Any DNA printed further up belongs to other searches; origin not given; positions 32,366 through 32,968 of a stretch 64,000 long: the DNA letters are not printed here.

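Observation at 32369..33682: Three-member family of small single-TM peptides flanking a transglutaminase-like cysteine peptidase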

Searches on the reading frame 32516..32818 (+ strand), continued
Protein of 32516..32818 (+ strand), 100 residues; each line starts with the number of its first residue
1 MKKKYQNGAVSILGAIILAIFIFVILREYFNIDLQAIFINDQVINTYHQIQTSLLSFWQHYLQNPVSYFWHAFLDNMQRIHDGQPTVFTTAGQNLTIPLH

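Call 51: predict_structure(alignment_id=A3)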
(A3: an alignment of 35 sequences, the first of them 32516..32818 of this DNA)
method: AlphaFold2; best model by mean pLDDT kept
length: 100 residues; sequences in the alignment: 35
mean_pLDDT: 83.0   pTM: 0.42
mean pLDDT of the five models: 83.0, 79.8, 79.7, 74.6, 72.2
residues with pLDDT >= 90: 42; 70-90: 38; 50-70: 20; < 50: 0
segments of 3 or more residues with pLDDT < 50: none
pLDDT, mean of each block of 10 residues (from residue 1): 62 90 86 64 77 90 91 95 94 81
secondary structure, 60 per line:
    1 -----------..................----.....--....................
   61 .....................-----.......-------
elements in order: H12-29 H34-38 H41-81 H87-93
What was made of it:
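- That is an extended element that would need a partner (call 51).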

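Call 66: search_protein_families(library=pfam, proteins=[P0228, P0255, P0225, P0135, P0307, P0327], max_evalue=10)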
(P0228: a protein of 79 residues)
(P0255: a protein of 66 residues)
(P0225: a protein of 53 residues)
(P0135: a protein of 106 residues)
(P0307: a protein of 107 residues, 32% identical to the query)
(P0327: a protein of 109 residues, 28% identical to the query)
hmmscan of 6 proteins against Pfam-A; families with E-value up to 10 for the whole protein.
P0228 (79 aa): 1 family
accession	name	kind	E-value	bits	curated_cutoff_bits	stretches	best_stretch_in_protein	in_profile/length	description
PF10841.13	DUF2644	-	0.094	13.5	22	1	21-43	25-47/59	Protein of unknown function (DUF2644)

P0255 (66 aa): 6 families
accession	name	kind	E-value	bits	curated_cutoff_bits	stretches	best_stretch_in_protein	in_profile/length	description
PF12575.13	Pox_EPC_I2-L1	-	0.038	14.7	23.4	1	12-30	53-71/72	Poxvirus entry protein complex L1 and I2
PF06480.20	FtsH_ext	-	0.048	14.3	25.5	1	14-57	5-32/103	FtsH Extracellular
PF11337.13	DUF3139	-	0.075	14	27.3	1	14-48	8-39/83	Protein of unknown function (DUF3139)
PF17359.7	DUF5385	-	0.12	12.4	25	1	7-58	1-51/217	Family of unknown function (DUF5385)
PF04689.18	S1FA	-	0.2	12.3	21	1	8-37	5-33/66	DNA binding protein S1FA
PF11027.13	DUF2615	-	0.22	12.1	23.4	1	3-54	46-95/104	Protein of unknown function (DUF2615)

P0225 (53 aa): 0 families

P0135 (106 aa): 2 families
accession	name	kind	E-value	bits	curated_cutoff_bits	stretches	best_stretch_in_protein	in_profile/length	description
PF04688.18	Holin_SPP1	-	0.095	13.3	27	1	8-58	5-55/74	SPP1 phage holin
PF21088.3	MS_channel_1st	-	0.34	11.4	23.1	1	10-34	2-26/42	Mechanosensitive ion channel, transmembrane helices 2/3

P0307 (107 aa): 1 family
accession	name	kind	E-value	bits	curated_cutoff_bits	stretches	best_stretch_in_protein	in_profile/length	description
PF04971.17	Phage_holin_2_1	-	0.078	13.4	26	1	10-34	34-58/64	Bacteriophage P21 holin S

P0327 (109 aa): 3 families
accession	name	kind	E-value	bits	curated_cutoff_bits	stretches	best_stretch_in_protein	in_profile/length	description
PF21088.3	MS_channel_1st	-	0.021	15.3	23.1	1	11-32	2-23/42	Mechanosensitive ion channel, transmembrane helices 2/3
PF11145.14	DUF2921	-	0.042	13.9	27.5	1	12-66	11-65/236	Transmembrane E3 ligase/DUF2921 transmembrane domain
PF09919.14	DUF2149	-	0.15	12.9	27.1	1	11-48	7-41/92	Uncharacterized conserved protein (DUF2149)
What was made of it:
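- There are faint TM-only hits to holin Pfam families (E about 0.08-0.1, call 66).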

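Call 71: fold_search(model_id=the predicted structure, library=pdb)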
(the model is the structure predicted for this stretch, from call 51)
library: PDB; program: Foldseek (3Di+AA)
matches with E <= 10: 2; with E <= 0.001: 0
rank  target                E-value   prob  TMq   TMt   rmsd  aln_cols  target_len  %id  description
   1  8ppl_I8               4.4e+00  0.13  0.29  0.10  11.6        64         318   20  MERS-CoV Nsp1 bound to the human 43S pre-initiation complex (released 2023-10-18)
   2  8oz0_8                9.0e+00  0.06  0.25  0.10  11.9        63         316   19  Structure of a human 48S translation initiation complex with eIF4F and eIF4A (released 2024-02-07)
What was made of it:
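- Tried and rejected: There was no meaningful match, as expected for a single long helix (call 71).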

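Call 74: search_protein_families(library=phrogs, proteins=[window:32516-32818:+, P0135, P0307], max_evalue=0.01)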
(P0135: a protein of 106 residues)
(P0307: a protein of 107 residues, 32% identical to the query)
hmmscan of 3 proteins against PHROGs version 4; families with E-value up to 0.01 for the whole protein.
window:32516-32818:+ (100 aa): 0 families

P0135 (106 aa): 0 families

P0307 (107 aa): 0 families

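Call 75: search_protein_families(library=padloc, proteins=[window:32516-32818:+], max_evalue=0.01)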
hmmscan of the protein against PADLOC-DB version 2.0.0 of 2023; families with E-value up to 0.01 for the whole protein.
window:32516-32818:+ (100 aa): 0 families

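Call 76: search_dna_similar(query=window:32516-32818:+, collection=phages, mode=protein, max_evalue=0.01)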
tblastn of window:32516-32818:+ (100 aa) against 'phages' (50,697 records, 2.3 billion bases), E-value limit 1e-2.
No match.
